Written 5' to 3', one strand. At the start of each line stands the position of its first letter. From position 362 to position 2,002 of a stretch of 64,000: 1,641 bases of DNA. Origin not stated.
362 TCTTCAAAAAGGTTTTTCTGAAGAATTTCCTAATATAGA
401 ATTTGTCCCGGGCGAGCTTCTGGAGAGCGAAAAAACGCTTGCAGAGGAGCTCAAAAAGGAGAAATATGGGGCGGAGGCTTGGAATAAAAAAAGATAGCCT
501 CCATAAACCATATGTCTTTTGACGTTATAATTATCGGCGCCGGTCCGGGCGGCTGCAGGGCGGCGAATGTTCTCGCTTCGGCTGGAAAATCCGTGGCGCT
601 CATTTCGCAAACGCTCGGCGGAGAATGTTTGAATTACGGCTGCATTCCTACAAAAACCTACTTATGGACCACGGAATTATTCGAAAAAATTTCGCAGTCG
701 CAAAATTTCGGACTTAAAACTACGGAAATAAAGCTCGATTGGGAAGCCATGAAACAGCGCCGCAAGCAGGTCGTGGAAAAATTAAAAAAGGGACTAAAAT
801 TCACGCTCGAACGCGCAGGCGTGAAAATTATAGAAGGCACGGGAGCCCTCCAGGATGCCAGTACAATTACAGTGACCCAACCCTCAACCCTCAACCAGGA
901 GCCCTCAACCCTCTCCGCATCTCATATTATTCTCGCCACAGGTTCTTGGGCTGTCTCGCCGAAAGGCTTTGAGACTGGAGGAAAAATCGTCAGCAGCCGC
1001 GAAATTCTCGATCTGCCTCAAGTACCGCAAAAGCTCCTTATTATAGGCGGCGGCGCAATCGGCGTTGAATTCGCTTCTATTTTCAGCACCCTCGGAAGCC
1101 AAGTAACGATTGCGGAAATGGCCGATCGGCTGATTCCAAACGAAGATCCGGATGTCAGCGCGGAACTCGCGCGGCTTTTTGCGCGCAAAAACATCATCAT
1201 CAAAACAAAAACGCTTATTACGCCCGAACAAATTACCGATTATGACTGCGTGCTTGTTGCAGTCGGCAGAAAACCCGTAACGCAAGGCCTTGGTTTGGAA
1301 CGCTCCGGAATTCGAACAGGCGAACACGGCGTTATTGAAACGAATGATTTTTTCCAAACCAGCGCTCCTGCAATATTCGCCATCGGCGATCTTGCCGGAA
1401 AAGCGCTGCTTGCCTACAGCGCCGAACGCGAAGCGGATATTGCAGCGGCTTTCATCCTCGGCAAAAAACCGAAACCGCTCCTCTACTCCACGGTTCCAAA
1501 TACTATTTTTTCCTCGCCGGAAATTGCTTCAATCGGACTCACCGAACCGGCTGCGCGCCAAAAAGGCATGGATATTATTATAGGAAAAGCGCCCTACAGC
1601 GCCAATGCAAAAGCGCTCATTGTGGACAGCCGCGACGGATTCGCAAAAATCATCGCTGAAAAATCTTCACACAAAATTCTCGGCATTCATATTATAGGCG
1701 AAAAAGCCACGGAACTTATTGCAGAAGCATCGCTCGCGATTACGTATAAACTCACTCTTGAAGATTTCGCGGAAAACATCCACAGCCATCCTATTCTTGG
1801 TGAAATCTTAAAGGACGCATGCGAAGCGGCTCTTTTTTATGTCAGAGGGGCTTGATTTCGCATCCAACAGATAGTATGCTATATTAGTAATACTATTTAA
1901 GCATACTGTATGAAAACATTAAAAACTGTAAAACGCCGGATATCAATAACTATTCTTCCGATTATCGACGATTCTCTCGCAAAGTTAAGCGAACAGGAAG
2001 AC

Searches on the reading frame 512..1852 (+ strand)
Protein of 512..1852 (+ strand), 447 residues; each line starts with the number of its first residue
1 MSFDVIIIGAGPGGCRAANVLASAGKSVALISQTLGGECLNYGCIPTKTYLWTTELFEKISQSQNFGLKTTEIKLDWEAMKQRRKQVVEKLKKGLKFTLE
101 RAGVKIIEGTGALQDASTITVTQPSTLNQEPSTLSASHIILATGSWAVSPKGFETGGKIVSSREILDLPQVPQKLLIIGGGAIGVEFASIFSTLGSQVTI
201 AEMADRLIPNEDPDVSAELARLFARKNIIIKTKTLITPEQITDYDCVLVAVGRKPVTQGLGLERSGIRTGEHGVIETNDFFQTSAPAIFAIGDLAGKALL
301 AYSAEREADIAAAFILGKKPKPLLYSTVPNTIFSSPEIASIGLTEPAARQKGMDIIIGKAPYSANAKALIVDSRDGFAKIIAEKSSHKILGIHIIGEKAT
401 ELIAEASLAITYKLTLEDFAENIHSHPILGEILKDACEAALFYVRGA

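Call 80: search_protein_families(library=pfam, alignment_id=A11, max_evalue=0.0001)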
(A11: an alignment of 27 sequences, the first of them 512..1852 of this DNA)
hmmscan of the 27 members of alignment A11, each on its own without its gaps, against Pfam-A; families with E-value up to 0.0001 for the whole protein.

A. member 1, window:512-1852:+ (447 aa): 12 families
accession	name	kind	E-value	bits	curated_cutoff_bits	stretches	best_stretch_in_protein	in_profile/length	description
PF07992.20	Pyr_redox_2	-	2e-59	201.9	26.1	1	3-308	1-291/291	Pyridine nucleotide-disulphide oxidoreductase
PF02852.28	Pyr_redox_dim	-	1.2e-34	119.3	25.3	1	328-436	1-109/110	Pyridine nucleotide-disulphide oxidoreductase, dimerisation domain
PF00070.33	Pyr_redox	-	7.2e-21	74.9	22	1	174-235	1-62/82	Pyridine nucleotide-disulphide oxidoreductase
PF01134.28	GIDA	-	8.3e-10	38.7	22.1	1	4-146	1-151/391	Glucose inhibited division protein A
PF13738.12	Pyr_redox_3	-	3.2e-08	33.6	30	1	6-219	1-210/305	Pyridine nucleotide-disulphide oxidoreductase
PF01494.25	FAD_binding_3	-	9.5e-08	32.1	22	0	3-33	2-32/349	FAD binding domain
PF12831.13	FAD_oxidored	-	9.5e-07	28.9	27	1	4-144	1-145/416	FAD dependent oxidoreductase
PF01266.30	DAO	-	6.4e-06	26.4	27.9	0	4-34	1-31/353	FAD dependent oxidoreductase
PF13450.12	NAD_binding_8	-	6.7e-06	26.7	21.9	0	7-41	1-37/68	NAD(P)-binding Rossmann-like domain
PF00890.30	FAD_binding_2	-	3.7e-05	23.5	20.4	1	4-34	1-31/414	FAD binding domain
PF13241.12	NAD_binding_7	-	5.4e-05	24.1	22.1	0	173-257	8-75/104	Putative NAD(P)-binding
PF03486.20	HI0933_like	-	8.1e-05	22.6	50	0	4-33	2-31/244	HI0933-like protein Rossmann domain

B. families by the number of members that match (of 27 scanned): 42 families (the first 25 are shown)
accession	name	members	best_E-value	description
PF02800.25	Gp_dh_C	2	5.5e-61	Glyceraldehyde 3-phosphate dehydrogenase, C-terminal domain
PF00701.28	DHDPS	1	7.6e-87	Dihydrodipicolinate synthetase family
PF00155.27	Aminotran_1_2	1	1.6e-67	Aminotransferase class I and II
PF07992.20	Pyr_redox_2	1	2e-59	Pyridine nucleotide-disulphide oxidoreductase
PF00768.25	Peptidase_S11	1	1.4e-54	D-alanyl-D-alanine carboxypeptidase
PF01300.24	Sua5_yciO_yrdC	1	7.2e-53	Telomere recombination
PF03772.21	Competence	1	1.6e-51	Competence protein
PF00696.33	AA_kinase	1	3.3e-48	Amino acid kinase family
PF00587.30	tRNA-synt_2b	1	5.6e-38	tRNA synthetase class II core domain (G, H, P, S and T)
PF02784.22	Orn_Arg_deC_N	1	4.3e-37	Pyridoxal-dependent decarboxylase, pyridoxal binding domain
PF00044.30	Gp_dh_N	1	7.4e-37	Glyceraldehyde 3-phosphate dehydrogenase, NAD binding domain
PF02774.23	Semialdhyde_dhC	1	6.2e-36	Semialdehyde dehydrogenase, dimerisation domain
PF01118.30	Semialdhyde_dh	1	2.4e-35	Semialdehyde dehydrogenase, NAD binding domain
PF02852.28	Pyr_redox_dim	1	1.2e-34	Pyridine nucleotide-disulphide oxidoreductase, dimerisation domain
PF05173.19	DapB_C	1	5.6e-34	Dihydrodipicolinate reductase, C-terminus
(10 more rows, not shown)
